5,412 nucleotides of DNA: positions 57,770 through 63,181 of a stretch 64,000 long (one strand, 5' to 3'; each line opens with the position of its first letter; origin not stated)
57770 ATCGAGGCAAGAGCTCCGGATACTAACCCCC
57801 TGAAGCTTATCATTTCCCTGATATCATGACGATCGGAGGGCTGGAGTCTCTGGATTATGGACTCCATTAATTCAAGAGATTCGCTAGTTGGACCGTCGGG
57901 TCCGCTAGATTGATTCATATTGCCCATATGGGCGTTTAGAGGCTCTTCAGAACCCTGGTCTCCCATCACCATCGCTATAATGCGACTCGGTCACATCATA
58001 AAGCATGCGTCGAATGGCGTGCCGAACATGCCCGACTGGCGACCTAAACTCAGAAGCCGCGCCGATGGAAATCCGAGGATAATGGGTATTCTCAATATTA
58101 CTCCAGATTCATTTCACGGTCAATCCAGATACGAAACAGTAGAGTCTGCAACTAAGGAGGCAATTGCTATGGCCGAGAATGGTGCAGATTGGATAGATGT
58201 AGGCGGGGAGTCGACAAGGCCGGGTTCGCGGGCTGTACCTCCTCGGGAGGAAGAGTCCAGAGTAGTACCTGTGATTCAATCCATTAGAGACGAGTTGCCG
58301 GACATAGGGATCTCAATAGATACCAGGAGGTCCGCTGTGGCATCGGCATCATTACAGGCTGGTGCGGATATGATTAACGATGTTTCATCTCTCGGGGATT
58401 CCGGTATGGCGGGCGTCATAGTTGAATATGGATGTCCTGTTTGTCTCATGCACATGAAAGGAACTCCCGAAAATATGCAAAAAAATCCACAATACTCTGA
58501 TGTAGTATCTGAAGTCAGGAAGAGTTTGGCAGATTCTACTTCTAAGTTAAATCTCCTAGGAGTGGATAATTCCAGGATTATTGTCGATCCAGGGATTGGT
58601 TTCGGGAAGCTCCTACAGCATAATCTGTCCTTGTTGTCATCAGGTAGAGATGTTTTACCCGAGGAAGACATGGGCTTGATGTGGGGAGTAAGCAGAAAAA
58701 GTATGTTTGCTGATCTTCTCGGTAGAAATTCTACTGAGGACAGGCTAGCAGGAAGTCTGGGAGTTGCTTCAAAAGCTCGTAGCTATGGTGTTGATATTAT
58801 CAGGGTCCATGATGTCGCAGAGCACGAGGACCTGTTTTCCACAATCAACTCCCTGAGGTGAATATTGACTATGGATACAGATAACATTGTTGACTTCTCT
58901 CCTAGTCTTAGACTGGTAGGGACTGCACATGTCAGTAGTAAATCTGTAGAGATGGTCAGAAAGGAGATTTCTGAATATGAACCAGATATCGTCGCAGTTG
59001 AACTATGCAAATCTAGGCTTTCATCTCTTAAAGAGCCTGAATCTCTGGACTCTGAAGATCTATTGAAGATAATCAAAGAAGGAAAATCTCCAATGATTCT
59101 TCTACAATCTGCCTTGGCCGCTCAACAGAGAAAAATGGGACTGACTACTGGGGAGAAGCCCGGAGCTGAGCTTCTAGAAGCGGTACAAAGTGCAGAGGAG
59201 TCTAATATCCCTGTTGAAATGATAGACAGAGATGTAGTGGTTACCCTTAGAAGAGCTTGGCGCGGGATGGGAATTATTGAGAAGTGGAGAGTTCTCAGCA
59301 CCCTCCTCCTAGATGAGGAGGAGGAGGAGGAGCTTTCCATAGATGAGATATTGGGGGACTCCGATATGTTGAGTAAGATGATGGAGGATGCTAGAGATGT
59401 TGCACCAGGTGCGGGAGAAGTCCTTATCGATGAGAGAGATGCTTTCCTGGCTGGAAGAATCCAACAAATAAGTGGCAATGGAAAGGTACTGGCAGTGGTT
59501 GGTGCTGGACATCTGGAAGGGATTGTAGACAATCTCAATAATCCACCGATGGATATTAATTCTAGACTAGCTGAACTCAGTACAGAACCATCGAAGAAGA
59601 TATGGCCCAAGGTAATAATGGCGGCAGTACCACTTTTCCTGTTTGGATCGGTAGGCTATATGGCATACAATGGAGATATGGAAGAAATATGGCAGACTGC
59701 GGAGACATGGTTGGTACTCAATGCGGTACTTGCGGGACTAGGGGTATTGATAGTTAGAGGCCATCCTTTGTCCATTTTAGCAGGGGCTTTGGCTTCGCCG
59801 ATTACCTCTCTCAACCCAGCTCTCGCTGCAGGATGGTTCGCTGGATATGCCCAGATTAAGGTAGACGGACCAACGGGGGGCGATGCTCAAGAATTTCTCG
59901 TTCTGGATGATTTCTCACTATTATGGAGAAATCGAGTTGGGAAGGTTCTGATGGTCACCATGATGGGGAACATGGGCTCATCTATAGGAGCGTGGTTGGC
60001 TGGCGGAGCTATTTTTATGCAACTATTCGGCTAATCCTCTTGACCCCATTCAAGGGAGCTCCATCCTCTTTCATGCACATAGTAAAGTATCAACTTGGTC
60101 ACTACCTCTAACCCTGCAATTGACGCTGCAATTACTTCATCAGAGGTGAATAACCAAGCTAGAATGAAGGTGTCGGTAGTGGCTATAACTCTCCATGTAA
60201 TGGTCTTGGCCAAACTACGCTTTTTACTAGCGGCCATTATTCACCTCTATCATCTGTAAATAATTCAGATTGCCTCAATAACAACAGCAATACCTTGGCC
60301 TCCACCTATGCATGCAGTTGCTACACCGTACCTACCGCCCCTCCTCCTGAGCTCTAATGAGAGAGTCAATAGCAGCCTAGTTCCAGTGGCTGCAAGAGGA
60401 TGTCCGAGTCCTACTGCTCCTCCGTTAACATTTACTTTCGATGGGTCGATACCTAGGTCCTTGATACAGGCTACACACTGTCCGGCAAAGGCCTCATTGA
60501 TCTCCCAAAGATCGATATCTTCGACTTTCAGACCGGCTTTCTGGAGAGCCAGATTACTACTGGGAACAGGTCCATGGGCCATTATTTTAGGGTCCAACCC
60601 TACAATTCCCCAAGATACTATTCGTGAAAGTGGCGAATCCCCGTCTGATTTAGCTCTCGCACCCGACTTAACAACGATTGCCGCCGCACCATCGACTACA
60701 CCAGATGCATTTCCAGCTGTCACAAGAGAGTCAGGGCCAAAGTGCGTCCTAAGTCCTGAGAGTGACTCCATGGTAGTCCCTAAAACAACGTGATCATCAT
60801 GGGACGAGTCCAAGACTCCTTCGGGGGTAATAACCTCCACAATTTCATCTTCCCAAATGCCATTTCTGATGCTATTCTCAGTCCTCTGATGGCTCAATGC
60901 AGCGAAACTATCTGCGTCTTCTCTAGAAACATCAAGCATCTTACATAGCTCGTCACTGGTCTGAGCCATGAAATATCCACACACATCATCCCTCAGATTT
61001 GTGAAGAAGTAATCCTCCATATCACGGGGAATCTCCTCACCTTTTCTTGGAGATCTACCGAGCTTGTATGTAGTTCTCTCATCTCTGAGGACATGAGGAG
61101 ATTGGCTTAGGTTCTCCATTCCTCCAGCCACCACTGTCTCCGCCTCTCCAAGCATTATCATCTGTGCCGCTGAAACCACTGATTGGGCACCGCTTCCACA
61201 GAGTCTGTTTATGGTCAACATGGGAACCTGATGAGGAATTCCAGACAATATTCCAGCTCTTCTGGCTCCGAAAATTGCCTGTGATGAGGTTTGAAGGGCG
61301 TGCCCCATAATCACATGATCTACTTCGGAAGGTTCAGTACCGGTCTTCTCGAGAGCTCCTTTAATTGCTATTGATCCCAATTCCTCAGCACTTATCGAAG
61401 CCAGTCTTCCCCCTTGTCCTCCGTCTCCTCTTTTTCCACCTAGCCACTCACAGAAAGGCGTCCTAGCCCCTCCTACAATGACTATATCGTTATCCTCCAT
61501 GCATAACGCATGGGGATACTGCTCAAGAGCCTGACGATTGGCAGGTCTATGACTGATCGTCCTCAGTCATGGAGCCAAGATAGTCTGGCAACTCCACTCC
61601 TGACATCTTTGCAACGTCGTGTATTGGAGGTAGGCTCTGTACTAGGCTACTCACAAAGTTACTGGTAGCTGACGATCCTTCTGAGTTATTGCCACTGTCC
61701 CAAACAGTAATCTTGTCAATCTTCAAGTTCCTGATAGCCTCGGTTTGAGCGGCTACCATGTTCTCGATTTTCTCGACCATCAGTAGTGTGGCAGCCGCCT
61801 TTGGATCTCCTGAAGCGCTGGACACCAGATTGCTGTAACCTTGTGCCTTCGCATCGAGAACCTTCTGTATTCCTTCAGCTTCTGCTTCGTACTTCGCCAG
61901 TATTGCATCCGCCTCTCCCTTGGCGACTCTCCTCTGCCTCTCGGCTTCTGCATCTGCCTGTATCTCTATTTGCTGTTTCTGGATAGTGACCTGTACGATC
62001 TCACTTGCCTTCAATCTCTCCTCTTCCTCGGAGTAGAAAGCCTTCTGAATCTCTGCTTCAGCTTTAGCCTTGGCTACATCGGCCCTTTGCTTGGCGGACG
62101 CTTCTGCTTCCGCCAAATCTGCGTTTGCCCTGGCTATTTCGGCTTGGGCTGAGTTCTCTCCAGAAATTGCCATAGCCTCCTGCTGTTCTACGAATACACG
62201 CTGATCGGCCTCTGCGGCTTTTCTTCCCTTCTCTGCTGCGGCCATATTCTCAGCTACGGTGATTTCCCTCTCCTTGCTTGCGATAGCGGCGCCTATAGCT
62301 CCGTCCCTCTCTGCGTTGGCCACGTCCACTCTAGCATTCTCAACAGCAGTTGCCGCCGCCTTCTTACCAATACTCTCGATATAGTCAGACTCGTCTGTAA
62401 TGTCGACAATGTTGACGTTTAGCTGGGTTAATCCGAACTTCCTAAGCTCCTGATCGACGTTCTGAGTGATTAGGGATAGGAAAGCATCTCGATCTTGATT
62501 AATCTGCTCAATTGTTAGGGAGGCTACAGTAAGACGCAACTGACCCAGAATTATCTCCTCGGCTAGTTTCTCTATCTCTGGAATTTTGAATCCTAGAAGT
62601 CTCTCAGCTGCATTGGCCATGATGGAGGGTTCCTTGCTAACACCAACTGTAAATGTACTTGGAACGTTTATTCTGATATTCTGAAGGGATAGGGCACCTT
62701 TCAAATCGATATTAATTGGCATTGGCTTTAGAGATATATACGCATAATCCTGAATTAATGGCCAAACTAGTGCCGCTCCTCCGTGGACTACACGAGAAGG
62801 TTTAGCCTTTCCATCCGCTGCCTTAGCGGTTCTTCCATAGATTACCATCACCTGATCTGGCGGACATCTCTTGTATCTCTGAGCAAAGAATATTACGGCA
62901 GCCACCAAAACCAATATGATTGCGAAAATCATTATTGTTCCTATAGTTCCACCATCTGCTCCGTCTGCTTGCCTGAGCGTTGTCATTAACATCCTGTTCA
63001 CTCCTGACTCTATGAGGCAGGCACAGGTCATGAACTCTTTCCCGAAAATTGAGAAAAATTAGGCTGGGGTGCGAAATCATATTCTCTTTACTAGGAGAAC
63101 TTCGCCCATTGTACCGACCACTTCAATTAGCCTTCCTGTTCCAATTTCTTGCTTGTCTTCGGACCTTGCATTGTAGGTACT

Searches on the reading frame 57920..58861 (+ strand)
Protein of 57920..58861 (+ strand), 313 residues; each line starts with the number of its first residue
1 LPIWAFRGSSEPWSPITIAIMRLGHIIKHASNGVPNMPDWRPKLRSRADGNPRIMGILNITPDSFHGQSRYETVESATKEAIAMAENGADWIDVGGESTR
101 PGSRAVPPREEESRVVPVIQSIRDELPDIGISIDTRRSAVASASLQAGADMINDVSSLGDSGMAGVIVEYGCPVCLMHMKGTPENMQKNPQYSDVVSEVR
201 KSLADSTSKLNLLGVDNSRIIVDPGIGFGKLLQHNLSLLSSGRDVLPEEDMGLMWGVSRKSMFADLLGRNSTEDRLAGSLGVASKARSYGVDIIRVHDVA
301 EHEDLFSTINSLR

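Call 20: search_protein_families(library=pfam, proteins=[window:57920-58861:+], max_evalue=0.0001)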
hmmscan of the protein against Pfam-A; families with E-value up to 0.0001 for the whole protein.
window:57920-58861:+ (313 aa): 1 family
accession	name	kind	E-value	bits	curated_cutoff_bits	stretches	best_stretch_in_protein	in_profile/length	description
PF00809.28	Pterin_bind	-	1.5e-73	247.9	25.5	1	55-297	1-244/244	Pterin binding enzyme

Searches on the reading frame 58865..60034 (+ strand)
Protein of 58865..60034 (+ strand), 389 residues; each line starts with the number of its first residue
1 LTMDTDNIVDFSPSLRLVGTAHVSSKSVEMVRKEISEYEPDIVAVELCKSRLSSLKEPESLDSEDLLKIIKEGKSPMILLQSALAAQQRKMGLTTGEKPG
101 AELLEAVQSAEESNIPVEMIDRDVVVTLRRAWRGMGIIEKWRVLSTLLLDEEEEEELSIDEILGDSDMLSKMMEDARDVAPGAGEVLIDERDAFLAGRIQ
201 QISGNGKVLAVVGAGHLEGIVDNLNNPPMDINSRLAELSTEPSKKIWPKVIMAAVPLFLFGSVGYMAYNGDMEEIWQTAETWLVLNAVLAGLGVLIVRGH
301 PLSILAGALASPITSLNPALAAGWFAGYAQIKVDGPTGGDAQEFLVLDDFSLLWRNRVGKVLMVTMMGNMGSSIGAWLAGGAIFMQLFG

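Call 20: search_protein_families(library=pfam, proteins=[window:58865-60034:+], max_evalue=0.0001)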
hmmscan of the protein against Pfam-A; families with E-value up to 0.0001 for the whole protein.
window:58865-60034:+ (389 aa): 1 family
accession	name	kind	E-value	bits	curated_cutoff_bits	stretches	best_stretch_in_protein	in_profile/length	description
PF01963.22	TraB_PrgY_gumN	-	2.8e-29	103.2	26.8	1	15-221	12-248/263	TraB/PrgY/gumN family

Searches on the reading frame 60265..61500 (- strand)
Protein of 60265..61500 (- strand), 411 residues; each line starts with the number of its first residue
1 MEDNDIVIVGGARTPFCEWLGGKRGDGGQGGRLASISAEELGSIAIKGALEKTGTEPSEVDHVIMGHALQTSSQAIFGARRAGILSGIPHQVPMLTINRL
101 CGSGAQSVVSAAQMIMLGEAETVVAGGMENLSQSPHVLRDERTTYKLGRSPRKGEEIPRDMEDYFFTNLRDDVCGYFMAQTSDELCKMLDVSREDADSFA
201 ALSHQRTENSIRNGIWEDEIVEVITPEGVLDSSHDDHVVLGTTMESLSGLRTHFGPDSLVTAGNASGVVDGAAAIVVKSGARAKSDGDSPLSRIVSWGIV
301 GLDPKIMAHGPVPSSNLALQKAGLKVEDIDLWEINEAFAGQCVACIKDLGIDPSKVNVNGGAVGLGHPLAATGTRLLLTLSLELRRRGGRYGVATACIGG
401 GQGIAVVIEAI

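Call 20: search_protein_families(library=pfam, proteins=[window:60265-61500:-], max_evalue=0.0001)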
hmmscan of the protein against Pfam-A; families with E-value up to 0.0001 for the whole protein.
window:60265-61500:- (411 aa): 3 families
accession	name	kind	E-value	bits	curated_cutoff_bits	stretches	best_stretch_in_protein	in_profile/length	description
PF00108.29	Thiolase_N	-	1.4e-62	211.9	26.4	1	6-279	1-258/260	Thiolase, N-terminal domain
PF02803.24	Thiolase_C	-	1.2e-48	164.3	27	1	290-409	3-122/123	Thiolase, C-terminal domain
PF22691.2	Thiolase_C_1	-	9.1e-06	25.9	28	0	312-351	21-60/144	Thiolase C-terminal domain-like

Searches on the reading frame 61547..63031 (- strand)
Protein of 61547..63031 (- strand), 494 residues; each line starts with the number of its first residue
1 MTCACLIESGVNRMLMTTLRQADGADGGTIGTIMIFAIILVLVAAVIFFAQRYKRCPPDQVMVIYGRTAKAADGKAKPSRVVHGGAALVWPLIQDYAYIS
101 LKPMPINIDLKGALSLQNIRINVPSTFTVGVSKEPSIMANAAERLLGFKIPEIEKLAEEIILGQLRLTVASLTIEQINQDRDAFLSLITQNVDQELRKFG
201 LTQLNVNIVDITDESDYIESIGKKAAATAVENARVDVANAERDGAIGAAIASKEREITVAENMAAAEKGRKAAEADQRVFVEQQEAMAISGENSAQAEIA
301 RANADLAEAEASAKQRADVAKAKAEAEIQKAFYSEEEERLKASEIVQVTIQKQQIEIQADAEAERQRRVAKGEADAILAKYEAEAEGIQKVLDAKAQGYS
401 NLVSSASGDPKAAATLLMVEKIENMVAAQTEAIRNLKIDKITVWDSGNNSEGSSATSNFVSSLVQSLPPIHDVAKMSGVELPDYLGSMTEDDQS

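Call 20: search_protein_families(library=pfam, proteins=[window:61547-63031:-], max_evalue=0.0001)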
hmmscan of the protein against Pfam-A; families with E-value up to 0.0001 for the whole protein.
window:61547-63031:- (494 aa): 2 families
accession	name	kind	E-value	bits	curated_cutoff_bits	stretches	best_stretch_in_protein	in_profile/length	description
PF01145.31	Band_7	-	6.8e-26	91.8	23.6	1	57-241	4-175/176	SPFH domain / Band 7 family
PF15975.10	Flot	-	6.6e-09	36.4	27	1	362-467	1-112/124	Flotillin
